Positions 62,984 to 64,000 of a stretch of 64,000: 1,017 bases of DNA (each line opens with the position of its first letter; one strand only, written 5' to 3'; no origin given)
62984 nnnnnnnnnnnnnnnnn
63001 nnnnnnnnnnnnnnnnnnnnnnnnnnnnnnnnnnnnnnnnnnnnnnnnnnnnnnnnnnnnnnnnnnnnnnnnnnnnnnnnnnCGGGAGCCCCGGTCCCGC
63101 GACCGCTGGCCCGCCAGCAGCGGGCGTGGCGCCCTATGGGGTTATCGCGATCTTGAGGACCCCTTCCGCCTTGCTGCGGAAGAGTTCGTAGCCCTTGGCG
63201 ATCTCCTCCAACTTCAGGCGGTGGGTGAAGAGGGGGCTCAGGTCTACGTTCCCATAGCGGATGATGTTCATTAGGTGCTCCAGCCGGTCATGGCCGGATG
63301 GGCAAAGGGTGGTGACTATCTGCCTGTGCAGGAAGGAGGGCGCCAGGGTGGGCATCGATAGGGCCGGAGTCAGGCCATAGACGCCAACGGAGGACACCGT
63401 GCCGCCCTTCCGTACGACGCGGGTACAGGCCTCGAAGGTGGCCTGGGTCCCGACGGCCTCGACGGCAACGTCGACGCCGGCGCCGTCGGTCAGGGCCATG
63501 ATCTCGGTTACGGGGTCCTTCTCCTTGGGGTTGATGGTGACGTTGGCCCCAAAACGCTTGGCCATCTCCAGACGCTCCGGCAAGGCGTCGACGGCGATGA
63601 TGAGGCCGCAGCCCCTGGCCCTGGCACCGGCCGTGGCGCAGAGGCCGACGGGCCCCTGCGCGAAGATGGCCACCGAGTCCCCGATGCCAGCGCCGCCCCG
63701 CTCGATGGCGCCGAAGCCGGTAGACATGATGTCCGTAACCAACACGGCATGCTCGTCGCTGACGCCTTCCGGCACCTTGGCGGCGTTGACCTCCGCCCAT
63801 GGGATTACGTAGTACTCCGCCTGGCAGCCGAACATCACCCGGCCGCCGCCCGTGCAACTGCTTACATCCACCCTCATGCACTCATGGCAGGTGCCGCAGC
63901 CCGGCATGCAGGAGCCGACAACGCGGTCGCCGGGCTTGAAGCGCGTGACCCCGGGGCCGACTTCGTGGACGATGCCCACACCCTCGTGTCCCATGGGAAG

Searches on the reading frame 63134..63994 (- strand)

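Call 17: search_protein_families(library=ncbifam, proteins=[window:63134-63994:-], max_evalue=0.00001)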
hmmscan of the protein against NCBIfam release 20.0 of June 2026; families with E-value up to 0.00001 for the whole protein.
window:63134-63994:- (286 aa): 21 families
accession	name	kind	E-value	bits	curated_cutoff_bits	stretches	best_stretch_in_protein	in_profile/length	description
TIGR00692.1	tdh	equivalog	2.4e-41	141.9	458.35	1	1-278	59-334/340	L-threonine 3-dehydrogenase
NF041097.1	keto_inos_dh_IolM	equivalog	2e-38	132.1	450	1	1-277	93-382/389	scyllo-inosose 3-dehydrogenase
TIGR03989.1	Rxyl_3153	subfamily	3.6e-38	131.8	440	2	54-272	137-358/370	NDMA-dependent alcohol dehydrogenase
NF003808.0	PRK05396.1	equivalog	8.8e-36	123.5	380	1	1-278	61-334/341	L-threonine 3-dehydrogenase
TIGR03451.1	mycoS_dep_FDH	equivalog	9e-35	120.1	512.9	2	71-272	142-346/358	S-(hydroxymethyl)mycothiol dehydrogenase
TIGR02818.1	adh_III_F_hyde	equivalog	4.1e-29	101.8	543.95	2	58-272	140-356/368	S-(hydroxymethyl)glutathione dehydrogenase/class III alcohol dehydrogenase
NF006940.0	PRK09422.1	equivalog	7.5e-29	100.7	344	1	1-216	56-272/338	alcohol dehydrogenase AdhP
NF041172.1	AcrlCoa_red_Thmprot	equivalog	1.2e-27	96.7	500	1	1-282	58-330/334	acryloyl-CoA reductase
NF010344.0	PRK13771.1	subfamily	4.6e-25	88.3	349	1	1-276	58-324/334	putative alcohol dehydrogenase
TIGR03366.1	HpnZ_proposed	hypoth_equivalog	5.2e-23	81.7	328.1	1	1-207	37-256/315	putative phosphonate catabolism associated alcohol dehydrogenase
NF007489.0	PRK10083.1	equivalog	2.4e-20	72.8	376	1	1-283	57-334/339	Zn-dependent oxidoreductase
NF007642.0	PRK10309.1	equivalog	2.8e-19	69.5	550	1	1-204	57-260/347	galactitol-1-phosphate 5-dehydrogenase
TIGR02819.1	fdhA_non_GSH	equivalog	2.1e-17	62.8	636.95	1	1-195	68-279/397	formaldehyde dehydrogenase, glutathione-independent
NF007375.0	PRK09880.1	equivalog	2.4e-16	59.5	469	1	1-217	63-279/344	L-idonate 5-dehydrogenase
TIGR02824.1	quinone_pig3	subfamily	5.4e-14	51.9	296.8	1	56-207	92-241/325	putative NAD(P)H quinone oxidoreductase, PIG3 family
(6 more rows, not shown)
